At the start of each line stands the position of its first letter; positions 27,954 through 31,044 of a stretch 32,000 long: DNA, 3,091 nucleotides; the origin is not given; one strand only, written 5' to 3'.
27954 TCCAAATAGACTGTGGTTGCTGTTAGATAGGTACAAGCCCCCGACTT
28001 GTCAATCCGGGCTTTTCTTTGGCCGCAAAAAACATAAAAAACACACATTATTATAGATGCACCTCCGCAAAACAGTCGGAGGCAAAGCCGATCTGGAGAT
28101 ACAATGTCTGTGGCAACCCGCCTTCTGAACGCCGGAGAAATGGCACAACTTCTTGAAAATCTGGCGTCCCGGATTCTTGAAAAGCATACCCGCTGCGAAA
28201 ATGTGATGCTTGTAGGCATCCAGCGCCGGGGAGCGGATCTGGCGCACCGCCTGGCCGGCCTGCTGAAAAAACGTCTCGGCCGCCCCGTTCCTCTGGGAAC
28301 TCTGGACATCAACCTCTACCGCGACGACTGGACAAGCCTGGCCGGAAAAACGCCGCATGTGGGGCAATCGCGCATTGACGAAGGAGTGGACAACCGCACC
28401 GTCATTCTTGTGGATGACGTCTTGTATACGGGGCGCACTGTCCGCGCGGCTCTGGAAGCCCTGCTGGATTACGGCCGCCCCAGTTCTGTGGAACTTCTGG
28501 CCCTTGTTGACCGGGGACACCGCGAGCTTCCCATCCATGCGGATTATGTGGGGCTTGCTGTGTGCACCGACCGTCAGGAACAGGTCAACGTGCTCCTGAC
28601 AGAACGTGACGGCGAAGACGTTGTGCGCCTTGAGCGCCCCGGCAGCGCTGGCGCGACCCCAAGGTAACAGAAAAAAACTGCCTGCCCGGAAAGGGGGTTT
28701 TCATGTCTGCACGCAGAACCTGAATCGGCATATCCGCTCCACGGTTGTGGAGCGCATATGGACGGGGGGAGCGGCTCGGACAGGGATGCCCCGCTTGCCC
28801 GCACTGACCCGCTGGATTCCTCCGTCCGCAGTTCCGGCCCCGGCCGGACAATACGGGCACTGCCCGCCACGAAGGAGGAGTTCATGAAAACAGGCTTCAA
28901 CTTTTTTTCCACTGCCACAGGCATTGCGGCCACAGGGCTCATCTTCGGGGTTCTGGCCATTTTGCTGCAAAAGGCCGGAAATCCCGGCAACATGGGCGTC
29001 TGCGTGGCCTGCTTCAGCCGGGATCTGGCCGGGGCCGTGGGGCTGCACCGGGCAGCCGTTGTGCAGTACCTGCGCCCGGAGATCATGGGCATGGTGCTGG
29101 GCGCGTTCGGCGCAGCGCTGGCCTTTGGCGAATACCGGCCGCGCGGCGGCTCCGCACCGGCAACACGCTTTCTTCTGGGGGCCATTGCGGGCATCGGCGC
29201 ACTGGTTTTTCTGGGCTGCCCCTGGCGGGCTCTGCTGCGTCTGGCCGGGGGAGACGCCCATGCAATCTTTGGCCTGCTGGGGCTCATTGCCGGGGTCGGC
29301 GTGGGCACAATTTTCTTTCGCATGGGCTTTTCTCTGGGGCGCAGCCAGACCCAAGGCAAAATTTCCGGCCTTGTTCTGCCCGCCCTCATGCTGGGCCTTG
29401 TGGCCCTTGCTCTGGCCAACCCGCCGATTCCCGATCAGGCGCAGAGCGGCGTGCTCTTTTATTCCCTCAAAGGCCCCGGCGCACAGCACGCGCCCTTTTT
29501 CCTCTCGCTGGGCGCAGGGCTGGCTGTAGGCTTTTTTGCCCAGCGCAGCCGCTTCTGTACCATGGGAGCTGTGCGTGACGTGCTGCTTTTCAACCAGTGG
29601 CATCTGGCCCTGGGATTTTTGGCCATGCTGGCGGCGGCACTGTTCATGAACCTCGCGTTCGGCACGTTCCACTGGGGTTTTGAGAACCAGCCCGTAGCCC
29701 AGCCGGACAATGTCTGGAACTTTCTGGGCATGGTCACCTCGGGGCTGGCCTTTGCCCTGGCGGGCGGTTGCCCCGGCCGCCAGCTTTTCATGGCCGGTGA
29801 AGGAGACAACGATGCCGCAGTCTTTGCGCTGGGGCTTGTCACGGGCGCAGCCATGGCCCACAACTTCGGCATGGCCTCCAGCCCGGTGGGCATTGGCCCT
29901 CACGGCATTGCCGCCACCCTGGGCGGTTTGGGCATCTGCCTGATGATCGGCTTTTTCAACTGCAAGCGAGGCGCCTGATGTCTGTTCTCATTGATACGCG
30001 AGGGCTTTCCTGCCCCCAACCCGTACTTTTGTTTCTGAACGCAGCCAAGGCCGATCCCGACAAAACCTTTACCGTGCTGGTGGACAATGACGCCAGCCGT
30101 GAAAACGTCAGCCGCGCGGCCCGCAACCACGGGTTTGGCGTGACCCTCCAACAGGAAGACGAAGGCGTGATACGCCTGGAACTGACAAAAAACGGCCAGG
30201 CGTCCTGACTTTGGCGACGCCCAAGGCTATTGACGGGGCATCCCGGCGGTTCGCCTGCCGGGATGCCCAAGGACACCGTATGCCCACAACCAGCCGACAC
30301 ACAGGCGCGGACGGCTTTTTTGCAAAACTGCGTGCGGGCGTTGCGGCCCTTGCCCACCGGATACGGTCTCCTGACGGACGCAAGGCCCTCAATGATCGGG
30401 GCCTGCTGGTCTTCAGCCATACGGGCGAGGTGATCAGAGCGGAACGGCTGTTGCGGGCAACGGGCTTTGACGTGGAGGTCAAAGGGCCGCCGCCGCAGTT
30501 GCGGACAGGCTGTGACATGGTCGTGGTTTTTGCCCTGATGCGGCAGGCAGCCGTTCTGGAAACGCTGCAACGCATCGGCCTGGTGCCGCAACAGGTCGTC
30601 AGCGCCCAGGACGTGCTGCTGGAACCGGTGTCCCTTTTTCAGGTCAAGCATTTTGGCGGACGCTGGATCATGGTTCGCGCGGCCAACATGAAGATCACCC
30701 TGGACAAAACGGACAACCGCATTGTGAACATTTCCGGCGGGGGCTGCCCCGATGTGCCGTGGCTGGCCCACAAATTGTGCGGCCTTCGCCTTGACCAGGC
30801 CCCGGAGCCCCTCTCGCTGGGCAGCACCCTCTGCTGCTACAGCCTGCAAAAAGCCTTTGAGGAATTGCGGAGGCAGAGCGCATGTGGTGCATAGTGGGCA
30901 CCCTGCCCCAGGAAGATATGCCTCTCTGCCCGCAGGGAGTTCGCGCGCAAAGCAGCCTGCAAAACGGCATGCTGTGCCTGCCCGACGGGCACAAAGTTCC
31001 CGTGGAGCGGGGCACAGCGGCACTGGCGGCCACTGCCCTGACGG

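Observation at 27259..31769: Selenoprotein client genes and putative selenium-supply genes co-localised in about 4.5 kb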

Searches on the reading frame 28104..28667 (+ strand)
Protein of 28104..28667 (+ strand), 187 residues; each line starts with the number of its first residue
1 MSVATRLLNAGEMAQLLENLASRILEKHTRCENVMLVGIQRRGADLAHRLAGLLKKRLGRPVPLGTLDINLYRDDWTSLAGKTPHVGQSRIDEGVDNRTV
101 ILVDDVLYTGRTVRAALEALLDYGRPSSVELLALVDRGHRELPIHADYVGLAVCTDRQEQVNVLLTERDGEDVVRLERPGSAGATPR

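Call 3: search_protein_families(library=ncbifam, proteins=[window:28104-28667:+], max_evalue=0.01)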
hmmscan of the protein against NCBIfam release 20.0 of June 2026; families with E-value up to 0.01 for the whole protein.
window:28104-28667:+ (187 aa): 22 families
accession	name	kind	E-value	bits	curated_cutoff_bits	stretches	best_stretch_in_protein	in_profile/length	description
NF003549.0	PRK05205.1-5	equivalog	1.8e-64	216.5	138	1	5-178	6-180/182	bifunctional pyr operon transcriptional regulator/uracil phosphoribosyltransferase PyrR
NF003547.0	PRK05205.1-3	equivalog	3.2e-55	186.9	230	1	5-178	14-190/194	bifunctional pyr operon transcriptional regulator/uracil phosphoribosyltransferase PyrR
NF003548.0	PRK05205.1-4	equivalog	4.2e-49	166.7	218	1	10-177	9-170/173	bifunctional pyr operon transcriptional regulator/uracil phosphoribosyltransferase PyrR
NF003545.0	PRK05205.1-1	equivalog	3.6e-42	143.7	140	1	13-163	10-155/171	bifunctional pyr operon transcriptional regulator/uracil phosphoribosyltransferase PyrR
NF003546.0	PRK05205.1-2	equivalog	1.3e-41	142.2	268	1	13-174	12-172/175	bifunctional pyr operon transcriptional regulator/uracil phosphoribosyltransferase PyrR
NF006605.0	PRK09162.1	equivalog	1.1e-10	41.2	181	1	3-154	13-156/183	hypoxanthine-guanine phosphoribosyltransferase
TIGR01203.1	HGPRTase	equivalog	5.7e-10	39.2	150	1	7-153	2-141/167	hypoxanthine phosphoribosyltransferase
NF002620.0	PRK02277.1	subfamily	1.7e-06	27.9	115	1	11-130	63-175/201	orotate phosphoribosyltransferase-like protein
NF004689.0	PRK06031.1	equivalog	5.4e-06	25.8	175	1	14-123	66-180/233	phosphoribosyltransferase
TIGR01251.1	ribP_PPkin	subfamily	8.6e-05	21.6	113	1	85-124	198-237/309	ribose-phosphate diphosphokinase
NF045507.1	transregGfcR_Halo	equivalog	0.00014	21.4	300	1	24-128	89-185/215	transcriptional regulator GfcR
NF005592.0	PRK07322.1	subfamily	0.00018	20.9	143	1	93-139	116-161/180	adenine phosphoribosyltransferase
TIGR01091.1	upp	equivalog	0.00046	19.9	208.35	1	69-135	98-159/207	uracil phosphoribosyltransferase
NF002636.0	PRK02304.1-5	equivalog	0.00049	19.6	125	1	14-121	40-141/176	adenine phosphoribosyltransferase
NF040646.1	HPT_Archaea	equivalog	0.00057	19.5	200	1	97-142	114-158/184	hypoxanthine/guanine phosphoribosyltransferase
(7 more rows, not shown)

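Call 4: search_protein_families(library=pfam, proteins=[window:28104-28667:+], max_evalue=0.01)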
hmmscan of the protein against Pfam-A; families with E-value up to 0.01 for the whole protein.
window:28104-28667:+ (187 aa): 4 families
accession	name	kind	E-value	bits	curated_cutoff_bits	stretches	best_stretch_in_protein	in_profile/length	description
PF00156.33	Pribosyltran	-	7.1e-22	77.8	26.3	1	5-155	3-144/158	Phosphoribosyl transferase domain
PF14681.12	UPRTase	-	2.3e-06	27.7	27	1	28-136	61-160/206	Uracil phosphoribosyltransferase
PF24390.1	PRTase-CE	-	0.00021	21.7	27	1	13-160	34-154/253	PRTase-CE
PF15609.12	PRTase_2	-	0.00035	20.6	28.8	1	96-140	118-162/188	Phosphoribosyl transferase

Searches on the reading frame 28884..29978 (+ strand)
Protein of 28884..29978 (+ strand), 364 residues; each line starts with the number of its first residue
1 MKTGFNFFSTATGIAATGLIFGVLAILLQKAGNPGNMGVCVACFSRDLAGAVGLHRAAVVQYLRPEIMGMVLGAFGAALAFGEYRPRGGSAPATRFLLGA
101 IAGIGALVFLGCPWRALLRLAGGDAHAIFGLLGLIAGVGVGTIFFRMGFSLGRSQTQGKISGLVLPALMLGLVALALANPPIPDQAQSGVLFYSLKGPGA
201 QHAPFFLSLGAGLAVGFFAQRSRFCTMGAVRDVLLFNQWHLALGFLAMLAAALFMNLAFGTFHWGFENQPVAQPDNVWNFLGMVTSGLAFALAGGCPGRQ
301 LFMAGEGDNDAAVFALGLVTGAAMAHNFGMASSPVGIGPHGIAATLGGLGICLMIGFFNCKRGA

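Call 3: search_protein_families(library=ncbifam, proteins=[window:28884-29978:+], max_evalue=0.01)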
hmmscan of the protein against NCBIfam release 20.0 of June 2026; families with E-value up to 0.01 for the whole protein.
window:28884-29978:+ (364 aa): 3 families
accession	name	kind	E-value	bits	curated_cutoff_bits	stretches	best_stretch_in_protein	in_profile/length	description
TIGR04112.1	seleno_YedE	equivalog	4.3e-132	440.4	200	1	14-357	2-337/337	YedE family putative selenium transporter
NF052577.1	ThSTportTsuASprch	equivalog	1.3e-08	34.6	400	1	209-328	6-122/330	thiosulfate transporter TsuA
NF033796.1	selen_YedE_FdhT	exception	0.00017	20.9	350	1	67-324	76-331/387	selenium metabolism membrane protein YedE/FdhT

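Call 4: search_protein_families(library=pfam, proteins=[window:28884-29978:+], max_evalue=0.01)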
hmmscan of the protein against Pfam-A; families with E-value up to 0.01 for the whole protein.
window:28884-29978:+ (364 aa): 1 family
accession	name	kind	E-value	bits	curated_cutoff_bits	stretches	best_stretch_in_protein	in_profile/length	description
PF04143.19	Sulf_transp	-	2.5e-11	44.2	27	1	221-327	1-105/310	Sulphur transport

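Call 26: find_homologous_proteins(query=window:28884-29978:+, max_evalue=1e-10)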
Query window:28884-29978:+ (364 aa): 7167 proteins with E <= 1e-10 among 8000 candidates; the best 120 are listed.
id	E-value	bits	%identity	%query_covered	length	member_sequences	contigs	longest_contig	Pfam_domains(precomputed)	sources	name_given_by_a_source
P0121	3.7e-231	785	100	100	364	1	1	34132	PF04143.20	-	-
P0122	4.7e-227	772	99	100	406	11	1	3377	PF04143.20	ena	-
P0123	9.7e-196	669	83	100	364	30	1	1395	PF04143.20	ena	-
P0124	1.5e-195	668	82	100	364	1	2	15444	PF04143.20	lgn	-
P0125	2.3e-195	667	83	100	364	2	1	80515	PF04143.20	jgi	-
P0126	7.2e-195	666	82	100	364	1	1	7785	PF04143.20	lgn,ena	-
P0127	1.7e-194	664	82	100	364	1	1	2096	PF04143.20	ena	-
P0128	2.5e-194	664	82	100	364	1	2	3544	PF04143.20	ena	-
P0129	2.7e-194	664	82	100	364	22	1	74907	PF04143.20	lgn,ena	-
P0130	3.5e-194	663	81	100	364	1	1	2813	PF04143.20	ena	-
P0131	4.4e-194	663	82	100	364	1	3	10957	PF04143.20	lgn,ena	-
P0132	6.4e-194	663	81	100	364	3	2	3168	PF04143.20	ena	-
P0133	7.7e-194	662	81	100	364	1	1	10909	PF04143.20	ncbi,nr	ncbi:MAG: YedE family putative selenium transporter [Desulfovibrio sp.]|nr:YedE family putative sele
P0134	1.0e-193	662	81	100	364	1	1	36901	PF04143.20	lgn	-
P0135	1.2e-193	662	82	100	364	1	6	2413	PF04143.20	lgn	-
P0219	1.4e-163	563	72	100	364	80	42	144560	PF04143.20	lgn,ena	-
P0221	4.2e-163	561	69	100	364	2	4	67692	PF04143.20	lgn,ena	-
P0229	5.7e-160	551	70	99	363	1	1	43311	PF04143.20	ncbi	ncbi:MAG: YedE family putative selenium transporter [Desulfovibrionaceae bacterium]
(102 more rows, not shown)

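Call 27: find_encoding_contigs(protein=P0229, flank=10000, max_places=2)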
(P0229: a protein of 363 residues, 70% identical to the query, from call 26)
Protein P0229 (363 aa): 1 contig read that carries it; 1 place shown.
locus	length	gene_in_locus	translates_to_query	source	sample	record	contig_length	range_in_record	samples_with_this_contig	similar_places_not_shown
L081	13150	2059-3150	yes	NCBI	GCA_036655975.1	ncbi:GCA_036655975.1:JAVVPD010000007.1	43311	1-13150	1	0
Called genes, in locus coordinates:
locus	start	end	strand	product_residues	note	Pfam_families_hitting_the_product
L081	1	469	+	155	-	PF02602:HEM4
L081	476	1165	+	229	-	PF00551:Formyl_trans_N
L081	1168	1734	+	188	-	PF01871:AMMECR1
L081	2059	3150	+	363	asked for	PF04143:Sulf_transp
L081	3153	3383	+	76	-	PF01206:TusA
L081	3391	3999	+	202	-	PF11823:Se_S_carrier, PF26554:DUF8182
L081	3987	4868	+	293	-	PF01256:Carb_kinase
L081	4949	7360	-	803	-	PF00708:Acylphosphatase, PF07503:zf-HYPF, PF01300:Sua5_yciO_yrdC, PF17788:HypF_C, PF22521:HypF_C_2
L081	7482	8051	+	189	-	PF01381:HTH_3, PF12844:HTH_19, PF13413:HTH_25 (faint), PF13443:HTH_26, PF07883:Cupin_2, PF02311:AraC_binding (weak)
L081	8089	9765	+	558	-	PF00501:AMP-binding, PF13193:AMP-binding_C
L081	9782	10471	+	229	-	PF01177:Asp_Glu_race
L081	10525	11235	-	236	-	PF13677:MotB_plug, PF00691:OmpA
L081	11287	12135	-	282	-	PF20560:MotA_N, PF01618:MotA_ExbB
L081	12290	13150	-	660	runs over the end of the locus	PF05170:AsmA, PF05359:DUF748 (faint), PF13116:YhdP (faint), PF27051:TamB_N (faint)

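Call 28: find_encoding_contigs(protein=P0221, flank=10000, max_places=2)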
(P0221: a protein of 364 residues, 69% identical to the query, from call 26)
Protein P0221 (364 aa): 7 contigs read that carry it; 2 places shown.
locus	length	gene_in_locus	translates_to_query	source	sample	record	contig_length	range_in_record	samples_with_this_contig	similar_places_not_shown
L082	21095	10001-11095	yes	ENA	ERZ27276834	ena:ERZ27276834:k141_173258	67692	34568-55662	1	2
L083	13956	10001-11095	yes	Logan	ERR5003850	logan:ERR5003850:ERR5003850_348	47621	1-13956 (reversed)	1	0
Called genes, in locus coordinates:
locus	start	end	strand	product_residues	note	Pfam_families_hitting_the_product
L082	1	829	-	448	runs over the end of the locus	PF00072:Response_reg (weak), PF07719:TPR_2 (faint), PF14559:TPR_19 (weak)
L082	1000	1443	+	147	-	-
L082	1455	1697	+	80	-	PF13441:Gly-zipper_YMGG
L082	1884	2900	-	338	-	PF05496:RuvB_N, PF00004:AAA, PF07728:AAA_5 (faint), PF17864:AAA_lid_4, PF05491:WHD_RuvB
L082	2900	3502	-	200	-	PF01330:RuvA_N, PF14520:HHH_5, PF07499:RuvA_C (weak)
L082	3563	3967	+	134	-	PF17268:DUF5334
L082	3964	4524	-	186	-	-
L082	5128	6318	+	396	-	PF07690:MFS_1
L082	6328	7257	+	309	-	PF00294:PfkB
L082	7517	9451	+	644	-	PF00009:GTP_EFTU, PF03144:GTP_EFTU_D2, PF25461:Beta-barrel_SelB, PF09107:WHD_3rd_SelB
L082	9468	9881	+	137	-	PF00892:EamA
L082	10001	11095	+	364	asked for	PF04143:Sulf_transp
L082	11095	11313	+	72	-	PF01206:TusA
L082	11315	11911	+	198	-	PF11823:Se_S_carrier, PF26554:DUF8182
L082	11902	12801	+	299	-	PF01256:Carb_kinase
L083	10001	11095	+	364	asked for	PF04143:Sulf_transp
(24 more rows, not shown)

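Call 29: find_encoding_contigs(protein=P0219, flank=10000, max_places=2)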
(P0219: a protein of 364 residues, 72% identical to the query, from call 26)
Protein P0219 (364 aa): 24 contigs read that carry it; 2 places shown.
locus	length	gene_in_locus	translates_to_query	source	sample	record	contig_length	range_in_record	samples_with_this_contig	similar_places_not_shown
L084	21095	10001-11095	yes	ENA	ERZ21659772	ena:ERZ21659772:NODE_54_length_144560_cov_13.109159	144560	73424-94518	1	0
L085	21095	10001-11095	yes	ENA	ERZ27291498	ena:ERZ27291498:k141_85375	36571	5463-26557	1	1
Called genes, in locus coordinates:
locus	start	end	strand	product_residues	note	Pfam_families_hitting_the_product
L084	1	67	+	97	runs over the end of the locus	PF01638:HxlR (faint)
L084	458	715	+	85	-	PF04023:FeoA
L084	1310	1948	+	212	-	PF02607:B12-binding_2, PF02310:B12-binding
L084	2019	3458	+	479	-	PF05369:MtmB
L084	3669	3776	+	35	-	-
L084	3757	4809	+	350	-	PF01208:URO-D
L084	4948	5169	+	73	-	-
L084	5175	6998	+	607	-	PF00111:Fer2 (weak), PF17650:RACo_linker, PF17651:Raco_middle, PF14574:RACo_C_ter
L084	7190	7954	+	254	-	PF07796:DUF1638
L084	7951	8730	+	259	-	PF07796:DUF1638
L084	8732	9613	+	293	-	PF01208:URO-D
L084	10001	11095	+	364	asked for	PF04143:Sulf_transp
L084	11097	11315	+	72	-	PF01206:TusA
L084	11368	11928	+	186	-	PF11823:Se_S_carrier, PF26554:DUF8182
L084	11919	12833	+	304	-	PF01256:Carb_kinase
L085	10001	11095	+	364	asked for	PF04143:Sulf_transp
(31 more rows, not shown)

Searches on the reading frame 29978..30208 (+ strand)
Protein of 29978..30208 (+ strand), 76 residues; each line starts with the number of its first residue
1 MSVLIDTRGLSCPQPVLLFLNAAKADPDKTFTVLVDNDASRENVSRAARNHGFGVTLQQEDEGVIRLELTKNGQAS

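Call 3: search_protein_families(library=ncbifam, proteins=[window:29978-30208:+], max_evalue=0.01)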
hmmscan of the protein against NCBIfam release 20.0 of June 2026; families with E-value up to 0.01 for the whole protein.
window:29978-30208:+ (76 aa): 3 families
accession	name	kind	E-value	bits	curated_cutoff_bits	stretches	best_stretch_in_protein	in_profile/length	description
TIGR03527.1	selenium_YedF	equivalog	6.8e-14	52.2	110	1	5-73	1-70/194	sulfurtransferase-like selenium metabolism protein YedF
NF008242.0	PRK11018.1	equivalog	9.9e-06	25.1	79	1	5-66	11-73/78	sulfurtransferase-like selenium metabolism protein YedF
NF001423.0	PRK00299.1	equivalog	0.0081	16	78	1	4-46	11-54/82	sulfurtransferase TusA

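Call 4: search_protein_families(library=pfam, proteins=[window:29978-30208:+], max_evalue=0.01)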
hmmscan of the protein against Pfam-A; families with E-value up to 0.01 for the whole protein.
window:29978-30208:+ (76 aa): 1 family
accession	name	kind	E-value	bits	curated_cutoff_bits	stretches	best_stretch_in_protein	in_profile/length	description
PF01206.22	TusA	-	2.4e-14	53.4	28.6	1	5-71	3-70/70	Sulfurtransferase TusA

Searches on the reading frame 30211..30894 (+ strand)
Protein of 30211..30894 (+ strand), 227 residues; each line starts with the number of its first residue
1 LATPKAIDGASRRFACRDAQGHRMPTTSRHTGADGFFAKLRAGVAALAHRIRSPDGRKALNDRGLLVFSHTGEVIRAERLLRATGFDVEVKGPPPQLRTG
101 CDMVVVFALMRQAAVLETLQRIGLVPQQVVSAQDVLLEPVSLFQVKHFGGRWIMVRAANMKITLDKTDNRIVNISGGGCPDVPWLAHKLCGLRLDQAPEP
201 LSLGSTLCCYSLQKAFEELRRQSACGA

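Call 3: search_protein_families(library=ncbifam, proteins=[window:30211-30894:+], max_evalue=0.01)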
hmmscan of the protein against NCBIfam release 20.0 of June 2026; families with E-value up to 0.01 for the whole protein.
window:30211-30894:+ (227 aa): 0 families

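Call 4: search_protein_families(library=pfam, proteins=[window:30211-30894:+], max_evalue=0.01)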
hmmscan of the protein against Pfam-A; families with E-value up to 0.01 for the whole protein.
window:30211-30894:+ (227 aa): 1 family
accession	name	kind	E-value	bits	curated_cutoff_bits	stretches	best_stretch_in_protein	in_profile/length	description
PF11823.13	Se_S_carrier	-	2.5e-13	49.7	25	1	64-130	2-68/69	Putative Se/S carrier protein-like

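Call 44: search_solved_structures(query=window:30280-30894:+, max_evalue=1, show_alignments=1)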
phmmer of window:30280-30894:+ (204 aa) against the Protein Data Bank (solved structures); distinct sequences matched with E-value up to 1: 2.
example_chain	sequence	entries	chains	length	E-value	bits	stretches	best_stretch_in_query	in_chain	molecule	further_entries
6sdk_A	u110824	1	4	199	0.25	14.1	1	84-122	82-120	Stage 0 sporulation protein J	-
3mqz_A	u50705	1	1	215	0.25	14.1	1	104-177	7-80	uncharacterized Conserved Protein DUF1054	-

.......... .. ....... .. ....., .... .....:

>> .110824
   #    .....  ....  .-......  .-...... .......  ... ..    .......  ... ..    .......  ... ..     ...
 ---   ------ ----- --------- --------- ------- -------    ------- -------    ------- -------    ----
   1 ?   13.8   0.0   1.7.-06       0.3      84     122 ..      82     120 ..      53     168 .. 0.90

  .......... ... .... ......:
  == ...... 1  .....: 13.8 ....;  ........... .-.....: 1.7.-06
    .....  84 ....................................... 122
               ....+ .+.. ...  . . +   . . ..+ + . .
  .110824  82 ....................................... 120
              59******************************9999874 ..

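Call 93: search_protein_families(library=ncbifam, proteins=[window:30280-30894:+], max_evalue=10)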
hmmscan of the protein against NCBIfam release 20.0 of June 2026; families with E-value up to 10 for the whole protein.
window:30280-30894:+ (204 aa): 0 families
